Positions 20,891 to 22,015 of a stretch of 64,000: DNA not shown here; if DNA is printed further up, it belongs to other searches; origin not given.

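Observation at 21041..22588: Putative nuclease fused to a HEAT-repeat domain as the partner of a DNA methyltransferase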

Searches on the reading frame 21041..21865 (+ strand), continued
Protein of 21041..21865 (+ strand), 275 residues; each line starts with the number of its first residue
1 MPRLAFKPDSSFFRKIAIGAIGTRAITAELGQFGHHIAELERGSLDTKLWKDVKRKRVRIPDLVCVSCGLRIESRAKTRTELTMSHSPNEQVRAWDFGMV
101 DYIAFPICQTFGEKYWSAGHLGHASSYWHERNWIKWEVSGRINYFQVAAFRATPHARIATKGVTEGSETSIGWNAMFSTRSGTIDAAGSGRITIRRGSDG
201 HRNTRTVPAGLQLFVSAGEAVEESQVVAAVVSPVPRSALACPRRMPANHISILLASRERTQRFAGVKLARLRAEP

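Call 45: fold_search(model_id=the predicted structure, library=pdb)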
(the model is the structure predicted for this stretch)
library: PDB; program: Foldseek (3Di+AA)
matches with E <= 10: 636; with E <= 0.001: 0
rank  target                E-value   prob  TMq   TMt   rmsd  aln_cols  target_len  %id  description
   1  6vvt_C                4.8e-03  1.00  0.18  0.06   3.3        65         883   23  Crystal structure of a Mycobacterium smegmatis transcription initiation complex with Rifampicin-resistant RNA polymera (released 2020-10-21)
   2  6koo_C                5.8e-03  1.00  0.19  0.05   1.2        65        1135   25  Mycobacterium tuberculosis initial transcription complex comprising sigma H and 5'-OH RNA of 7 nt (released 2020-03-11)
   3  2jxm_MODEL_1_B        6.1e-03  1.00  0.20  0.22   2.3        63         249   28  Ensemble of twenty structures of the Prochlorothrix hollandica plastocyanin- cytochrome f complex (released 2008-02-12)
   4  1ci3                  6.5e-03  1.00  0.16  0.18   4.2        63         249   30  CYTOCHROME F FROM THE B6F COMPLEX OF PHORMIDIUM LAMINOSUM (released 1999-08-11)
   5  9e7y_C                7.3e-03  1.00  0.19  0.05   1.2        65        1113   25  De Novo Mycobacterium tuberculosis transcription initiation promoter complex with 7-mer RNA and disordered Beta' Lid e (released 2025-10-01)
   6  9m98_C                1.0e-02  1.00  0.20  0.05   1.5        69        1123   23  Structural Basis of Pausing During Transcription Initiation in Mycobacterium tuberculosis (released 2026-01-14)
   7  9yx0_A                1.0e-02  0.82  0.18  0.09  22.6       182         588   12  Structure of the 3-methylcrotonyl-coenzyme A carboxylase from Mycobacterium smegmatis (released 2025-11-26)
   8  7l7b_D                1.2e-02  1.00  0.18  0.05   2.5        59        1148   24  Clostridioides difficile RNAP with fidaxomicin (released 2022-02-02)
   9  6dcf_C                1.3e-02  1.00  0.18  0.06   3.2        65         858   23  Crystal structure of a Mycobacterium smegmatis transcription initiation complex with Rifampicin-resistant RNA polymera (released 2018-09-05)
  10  6tye_C                1.3e-02  1.00  0.19  0.05   2.3        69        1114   25  Crystal structure of MTB sigma L transcription initiation complex with 5 nt long RNA primer (released 2020-03-11)
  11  2wcw_A                1.3e-02  0.92  0.23  0.41  11.5       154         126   15  1.6A resolution structure of Archaeoglobus fulgidus Hjc, a Holliday junction resolvase from an archaeal hyperthermophi (released 2009-03-24)
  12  5vi5_C                1.6e-02  1.00  0.19  0.05   1.3        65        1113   23  Structure of Mycobacterium smegmatis transcription initiation complex with a full transcription bubble (released 2017-07-26)
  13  1q90_A                1.6e-02  1.00  0.19  0.18   3.0        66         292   21  Structure of the cytochrome b6f (plastohydroquinone : plastocyanin oxidoreductase) from Chlamydomonas reinhardtii (released 2003-12-09)
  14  2wiw_B                1.6e-02  0.94  0.24  0.44   6.3       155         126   14  Crystal structures of Holliday junction resolvases from Archaeoglobus fulgidus bound to DNA substrate (released 2009-05-26)
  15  6yxu_C                1.7e-02  1.00  0.19  0.05   1.3        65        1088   23  Structure of Mycobacterium smegmatis HelD protein in complex with RNA polymerase core - State I, primary channel engag (released 2020-11-04)
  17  2wiw_A                1.9e-02  0.91  0.24  0.45   6.4       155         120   14  Crystal structures of Holliday junction resolvases from Archaeoglobus fulgidus bound to DNA substrate (released 2009-05-26)
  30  2wcw_C                2.4e-02  0.84  0.23  0.42  10.7       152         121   15  1.6A resolution structure of Archaeoglobus fulgidus Hjc, a Holliday junction resolvase from an archaeal hyperthermophi (released 2009-03-24)
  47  2wcw_B                3.5e-02  0.87  0.23  0.44  10.4       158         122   14  1.6A resolution structure of Archaeoglobus fulgidus Hjc, a Holliday junction resolvase from an archaeal hyperthermophi (released 2009-03-24)
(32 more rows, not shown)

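Call 49: fold_search(model_id=the predicted structure, library=viral)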
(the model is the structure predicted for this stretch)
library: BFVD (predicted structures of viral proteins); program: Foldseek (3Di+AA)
matches with E <= 10: 365; with E <= 0.001: 0
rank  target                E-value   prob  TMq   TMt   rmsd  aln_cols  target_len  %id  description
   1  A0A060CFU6            4.8e-03  1.00  0.19  0.56   9.3        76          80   18  (no name in the UniProt tables at hand)
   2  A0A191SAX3            7.0e-02  0.98  0.18  0.12   9.6       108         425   16  (no name in the UniProt tables at hand)
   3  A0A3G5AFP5            1.3e-01  0.14  0.10  0.07  16.8       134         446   10  Uncharacterized protein [Solivirus sp.]
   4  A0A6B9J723            1.6e-01  0.99  0.17  0.03   2.7        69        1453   14  RNA polymerase beta subunit [Photobacterium phage PDCC-1]
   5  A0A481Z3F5            1.9e-01  0.04  0.10  0.07  21.2       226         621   10  Transmembrane protein [Pithovirus LCPAC101]
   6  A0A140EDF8            2.2e-01  0.20  0.16  0.09  14.3       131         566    7  (no name in the UniProt tables at hand)
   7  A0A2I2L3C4            2.3e-01  0.04  0.09  0.08  16.6       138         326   12  Uncharacterized protein [Orpheovirus IHUMI-LCC2]
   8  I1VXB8                2.9e-01  0.97  0.17  0.04   4.8        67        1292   18  (no name in the UniProt tables at hand)
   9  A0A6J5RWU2            3.5e-01  0.80  0.15  0.49   6.3        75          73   15  CspC Cold shock proteins [uncultured Caudovirales phage]
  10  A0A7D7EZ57            4.7e-01  0.20  0.10  0.22  12.8        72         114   15  (no name in the UniProt tables at hand)
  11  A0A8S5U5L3            5.0e-01  0.02  0.10  0.04  23.8       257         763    8  Uncharacterized protein [Podoviridae sp. cthJQ11]
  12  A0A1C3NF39            5.3e-01  0.18  0.13  0.19   6.8        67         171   16  (no name in the UniProt tables at hand)
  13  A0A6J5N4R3            5.6e-01  0.82  0.11  0.36   2.1        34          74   20  Uncharacterized protein [uncultured Caudovirales phage]
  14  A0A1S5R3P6            6.4e-01  0.04  0.10  0.14  14.8       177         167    8  T4-like virus tail tube protein gp19 [Pseudomonas phage pf16]
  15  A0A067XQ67            6.7e-01  0.20  0.08  0.21  14.1        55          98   18  (no name in the UniProt tables at hand)
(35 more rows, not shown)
